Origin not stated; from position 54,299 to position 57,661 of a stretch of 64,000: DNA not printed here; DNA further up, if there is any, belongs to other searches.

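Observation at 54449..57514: Tandem fusion of two complete PilB/GspE secretion ATPases in one 1021-aa protein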

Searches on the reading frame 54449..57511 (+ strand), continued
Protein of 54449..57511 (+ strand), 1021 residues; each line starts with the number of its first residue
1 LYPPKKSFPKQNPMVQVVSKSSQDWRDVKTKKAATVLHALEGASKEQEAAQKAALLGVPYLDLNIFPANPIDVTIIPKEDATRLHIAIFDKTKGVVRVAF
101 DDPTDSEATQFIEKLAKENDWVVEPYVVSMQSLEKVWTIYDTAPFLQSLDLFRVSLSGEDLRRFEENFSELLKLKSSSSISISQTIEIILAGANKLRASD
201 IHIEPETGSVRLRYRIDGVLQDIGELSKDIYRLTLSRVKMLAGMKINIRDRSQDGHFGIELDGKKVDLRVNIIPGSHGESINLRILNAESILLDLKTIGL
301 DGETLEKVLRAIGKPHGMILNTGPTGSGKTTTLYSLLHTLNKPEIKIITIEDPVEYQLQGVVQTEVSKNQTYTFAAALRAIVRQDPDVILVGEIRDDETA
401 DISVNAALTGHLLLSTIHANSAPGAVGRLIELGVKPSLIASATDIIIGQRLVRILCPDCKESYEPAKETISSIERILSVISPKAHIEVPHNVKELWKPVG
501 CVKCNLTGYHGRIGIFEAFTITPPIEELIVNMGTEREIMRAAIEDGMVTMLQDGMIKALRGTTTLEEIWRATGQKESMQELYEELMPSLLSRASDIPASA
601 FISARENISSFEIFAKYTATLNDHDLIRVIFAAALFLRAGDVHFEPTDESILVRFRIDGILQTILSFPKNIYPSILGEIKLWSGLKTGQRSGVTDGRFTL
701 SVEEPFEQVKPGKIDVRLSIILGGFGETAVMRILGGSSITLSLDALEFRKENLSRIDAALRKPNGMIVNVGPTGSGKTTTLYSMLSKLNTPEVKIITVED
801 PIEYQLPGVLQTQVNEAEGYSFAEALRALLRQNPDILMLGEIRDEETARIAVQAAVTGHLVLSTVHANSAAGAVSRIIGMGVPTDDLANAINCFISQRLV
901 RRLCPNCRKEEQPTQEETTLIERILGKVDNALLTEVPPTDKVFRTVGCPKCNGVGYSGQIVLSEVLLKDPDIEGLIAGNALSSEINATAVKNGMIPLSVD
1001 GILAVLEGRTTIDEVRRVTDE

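Call 43: list_cluster_members(proteins=[P0121, P0122, P0123, P0124, P0125, P0126, P0127, P0129, P0130, P0136])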
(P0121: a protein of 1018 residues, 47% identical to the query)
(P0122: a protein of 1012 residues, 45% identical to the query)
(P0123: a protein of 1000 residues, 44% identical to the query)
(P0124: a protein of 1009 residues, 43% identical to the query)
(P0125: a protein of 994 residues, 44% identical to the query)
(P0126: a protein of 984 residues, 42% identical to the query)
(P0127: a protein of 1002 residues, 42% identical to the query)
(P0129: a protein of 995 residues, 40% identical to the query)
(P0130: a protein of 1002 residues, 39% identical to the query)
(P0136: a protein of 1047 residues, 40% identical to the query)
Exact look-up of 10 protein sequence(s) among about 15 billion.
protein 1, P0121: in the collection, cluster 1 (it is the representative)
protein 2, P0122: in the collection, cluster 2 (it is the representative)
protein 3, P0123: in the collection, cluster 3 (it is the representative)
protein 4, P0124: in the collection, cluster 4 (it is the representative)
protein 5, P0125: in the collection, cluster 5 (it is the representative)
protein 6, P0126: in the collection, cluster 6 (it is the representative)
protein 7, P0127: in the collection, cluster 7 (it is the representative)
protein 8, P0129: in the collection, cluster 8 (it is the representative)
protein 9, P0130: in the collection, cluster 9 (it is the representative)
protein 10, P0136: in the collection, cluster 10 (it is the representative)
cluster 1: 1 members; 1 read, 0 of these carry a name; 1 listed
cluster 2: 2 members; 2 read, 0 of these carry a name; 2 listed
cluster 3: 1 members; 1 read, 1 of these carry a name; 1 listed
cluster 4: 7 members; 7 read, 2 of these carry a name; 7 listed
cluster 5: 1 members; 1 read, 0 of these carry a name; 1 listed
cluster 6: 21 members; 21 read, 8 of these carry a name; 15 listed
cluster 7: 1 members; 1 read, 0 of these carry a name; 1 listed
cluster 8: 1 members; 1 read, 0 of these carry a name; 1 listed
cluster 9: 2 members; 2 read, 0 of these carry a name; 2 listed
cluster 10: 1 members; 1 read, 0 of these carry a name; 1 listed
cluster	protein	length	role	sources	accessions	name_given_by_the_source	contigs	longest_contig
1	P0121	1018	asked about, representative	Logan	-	-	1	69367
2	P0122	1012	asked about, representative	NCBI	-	-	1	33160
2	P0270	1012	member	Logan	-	-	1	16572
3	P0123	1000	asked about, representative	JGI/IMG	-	type II secretory ATPase GspE/PulE/Tfp pilus assembly ATPase PilB-like protein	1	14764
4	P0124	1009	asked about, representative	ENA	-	-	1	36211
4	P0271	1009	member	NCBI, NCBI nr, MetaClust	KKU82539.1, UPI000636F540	MAG: General secretory pathway protein E [Parcubacteria group bacterium GW2011_GWA2_47_8] | status=active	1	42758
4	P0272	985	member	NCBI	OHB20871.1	MAG: hypothetical protein A2666_04455, partial [Parcubacteria group bacterium ...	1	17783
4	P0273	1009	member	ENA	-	-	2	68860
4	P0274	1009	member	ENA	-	-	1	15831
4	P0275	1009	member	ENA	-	-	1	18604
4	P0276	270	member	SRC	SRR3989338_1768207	-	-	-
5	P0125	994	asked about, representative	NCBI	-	-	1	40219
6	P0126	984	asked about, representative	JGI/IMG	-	type II secretory ATPase GspE/PulE/Tfp pilus assembly ATPase PilB-like protein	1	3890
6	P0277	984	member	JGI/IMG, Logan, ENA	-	type II secretory ATPase GspE/PulE/Tfp pilus assembly ATPase PilB-like protein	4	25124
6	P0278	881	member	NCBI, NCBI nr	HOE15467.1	MAG TPA: GspE/PulE family protein, partial [Candidatus Paceibacterota bacterium] | GspE/PulE family protein [Candidatus Paceibacterota bacterium]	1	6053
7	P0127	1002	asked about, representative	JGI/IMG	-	-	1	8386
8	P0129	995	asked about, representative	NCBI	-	-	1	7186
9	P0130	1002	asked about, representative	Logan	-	-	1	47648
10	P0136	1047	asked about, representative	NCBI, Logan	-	-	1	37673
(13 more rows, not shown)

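Call 44: find_encoding_contigs(protein=P0124, flank=10000, max_places=1)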
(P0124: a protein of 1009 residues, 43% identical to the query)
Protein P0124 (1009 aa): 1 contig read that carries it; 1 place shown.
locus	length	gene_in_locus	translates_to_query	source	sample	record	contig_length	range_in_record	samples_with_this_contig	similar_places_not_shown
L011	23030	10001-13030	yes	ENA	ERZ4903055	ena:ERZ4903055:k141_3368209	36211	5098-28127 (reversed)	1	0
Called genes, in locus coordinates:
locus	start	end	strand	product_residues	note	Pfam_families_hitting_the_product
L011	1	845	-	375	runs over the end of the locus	PF11258:DUF3048, PF17479:DUF3048_C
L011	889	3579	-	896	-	PF02739:5_3_exonuc_N, PF01367:5_3_exonuc, PF22619:DNA_polI_exo1 (weak), PF00476:DNA_pol_A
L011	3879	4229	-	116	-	PF01934:HepT-like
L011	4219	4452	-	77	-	PF01909:NTP_transf_2, PF18765:Polbeta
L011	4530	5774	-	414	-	PF12704:MacB_PCD, PF02687:FtsX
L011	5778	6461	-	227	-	PF00005:ABC_tran, PF02463:SMC_N (faint), PF13304:AAA_21 (faint)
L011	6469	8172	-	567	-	PF25973:BSH_CzcB (faint), PF25984:BSH_YknX (faint)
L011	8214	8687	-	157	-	PF02367:TsaE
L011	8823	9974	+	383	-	PF01368:DHH (weak)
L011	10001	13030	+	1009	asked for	PF00437:T2SSE, PF03215:Rad17 (faint), PF25199:nSTAND_NTPase5 (faint), PF00004:AAA (faint), PF00005:ABC_tran (faint), PF12775:AAA_7 (faint), PF13173:AAA_14 (faint), PF00437:T2SSE, +5 more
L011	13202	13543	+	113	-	-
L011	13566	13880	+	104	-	-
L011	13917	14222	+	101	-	PF21956:DUF6922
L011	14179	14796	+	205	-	PF08843:AbiEii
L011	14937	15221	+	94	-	-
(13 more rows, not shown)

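Call 45: find_encoding_contigs(protein=P0121, flank=10000, max_places=1)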
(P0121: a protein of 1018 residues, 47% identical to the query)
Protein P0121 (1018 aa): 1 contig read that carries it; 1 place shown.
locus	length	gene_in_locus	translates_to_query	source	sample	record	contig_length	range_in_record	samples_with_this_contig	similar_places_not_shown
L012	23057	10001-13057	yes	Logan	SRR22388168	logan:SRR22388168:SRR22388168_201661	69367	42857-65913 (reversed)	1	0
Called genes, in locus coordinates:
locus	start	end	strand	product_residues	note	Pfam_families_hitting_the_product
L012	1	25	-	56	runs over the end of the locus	-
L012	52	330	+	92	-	PF01649:Ribosomal_S20p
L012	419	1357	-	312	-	PF06144:DNA_pol3_delta, PF21694:DNA_pol3_delta_C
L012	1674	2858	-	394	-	PF11258:DUF3048, PF17479:DUF3048_C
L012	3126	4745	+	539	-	-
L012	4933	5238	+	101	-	-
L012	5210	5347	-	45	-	-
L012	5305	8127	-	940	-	PF02739:5_3_exonuc_N, PF01367:5_3_exonuc, PF12826:HHH_2 (weak), PF14520:HHH_5 (weak), PF01612:DNA_pol_A_exo1, PF22619:DNA_polI_exo1, PF00476:DNA_pol_A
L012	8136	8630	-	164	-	PF02367:TsaE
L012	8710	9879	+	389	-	PF01368:DHH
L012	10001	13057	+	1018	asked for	PF13604:AAA_30 (faint), PF05157:MshEN, PF13401:AAA_22 (faint), PF01637:ATPase_2 (faint), PF04851:ResIII (faint), PF14532:Sigma54_activ_2 (faint), PF00437:T2SSE, PF00437:T2SSE, +9 more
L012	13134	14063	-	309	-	-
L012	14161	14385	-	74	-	-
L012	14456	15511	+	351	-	PF05496:RuvB_N, PF00004:AAA, PF07728:AAA_5, PF17864:AAA_lid_4, PF05491:WHD_RuvB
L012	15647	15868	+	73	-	-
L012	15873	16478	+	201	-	-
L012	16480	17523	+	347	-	PF02547:Queuosine_synth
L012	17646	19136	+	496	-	PF00932:LTD, PF18942:DUF5689 (faint), PF04076:BOF (weak), PF01336:tRNA_anti-codon (faint)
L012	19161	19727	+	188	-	-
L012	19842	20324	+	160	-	PF13470:PIN_3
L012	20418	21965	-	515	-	PF04055:Radical_SAM, PF16199:Radical_SAM_C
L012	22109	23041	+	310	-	PF01209:Ubie_methyltran, PF03141:Methyltransf_29 (weak), PF13489:Methyltransf_23, PF02353:CMAS (weak), PF08241:Methyltransf_11, PF08242:Methyltransf_12, PF13649:Methyltransf_25, PF13847:Methyltransf_31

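Call 46: find_encoding_contigs(protein=P0125, flank=10000, max_places=1)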
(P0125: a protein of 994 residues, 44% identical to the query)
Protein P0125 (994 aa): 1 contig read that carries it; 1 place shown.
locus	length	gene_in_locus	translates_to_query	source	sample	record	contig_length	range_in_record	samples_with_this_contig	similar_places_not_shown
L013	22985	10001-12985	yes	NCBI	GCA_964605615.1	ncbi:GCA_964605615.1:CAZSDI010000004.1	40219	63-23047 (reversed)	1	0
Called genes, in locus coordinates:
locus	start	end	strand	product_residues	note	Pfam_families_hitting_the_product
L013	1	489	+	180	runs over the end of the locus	PF07705:CARDB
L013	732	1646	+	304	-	PF13191:AAA_16 (weak), PF23569:NBD_SMAX1, PF05621:TniB (faint), PF13173:AAA_14 (faint), PF13401:AAA_22 (weak), PF00004:AAA, PF17871:AAA_lid_9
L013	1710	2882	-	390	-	-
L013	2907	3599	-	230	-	-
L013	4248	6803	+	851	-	PF20720:nSTAND3 (faint), PF17871:AAA_lid_9, PF00004:AAA, PF07724:AAA_2, PF07728:AAA_5, PF10431:ClpB_D2-small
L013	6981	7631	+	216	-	PF07690:MFS_1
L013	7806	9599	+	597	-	PF14716:HHH_8, PF14520:HHH_5 (weak), PF14792:DNA_pol_B_palm (weak), PF14791:DNA_pol_B_thumb, PF02811:PHP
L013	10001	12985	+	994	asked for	PF00437:T2SSE, PF25199:nSTAND_NTPase5 (faint), PF00004:AAA (faint), PF13173:AAA_14 (faint), PF13401:AAA_22 (faint), PF13604:AAA_30 (faint), PF20720:nSTAND3 (faint), PF00437:T2SSE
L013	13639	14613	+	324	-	PF05496:RuvB_N, PF00004:AAA, PF07728:AAA_5 (weak), PF17864:AAA_lid_4, PF05491:WHD_RuvB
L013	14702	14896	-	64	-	-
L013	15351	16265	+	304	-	PF02899:Phage_int_SAM_1, PF13102:Phage_int_SAM_5, PF13495:Phage_int_SAM_4, PF00589:Phage_integrase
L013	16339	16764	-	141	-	-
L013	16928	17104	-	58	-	-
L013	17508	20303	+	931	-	PF00133:tRNA-synt_1, PF01406:tRNA-synt_1e (faint), PF09334:tRNA-synt_1g, PF13603:tRNA-synt_1_2, PF00133:tRNA-synt_1, PF08264:Anticodon_1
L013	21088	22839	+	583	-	-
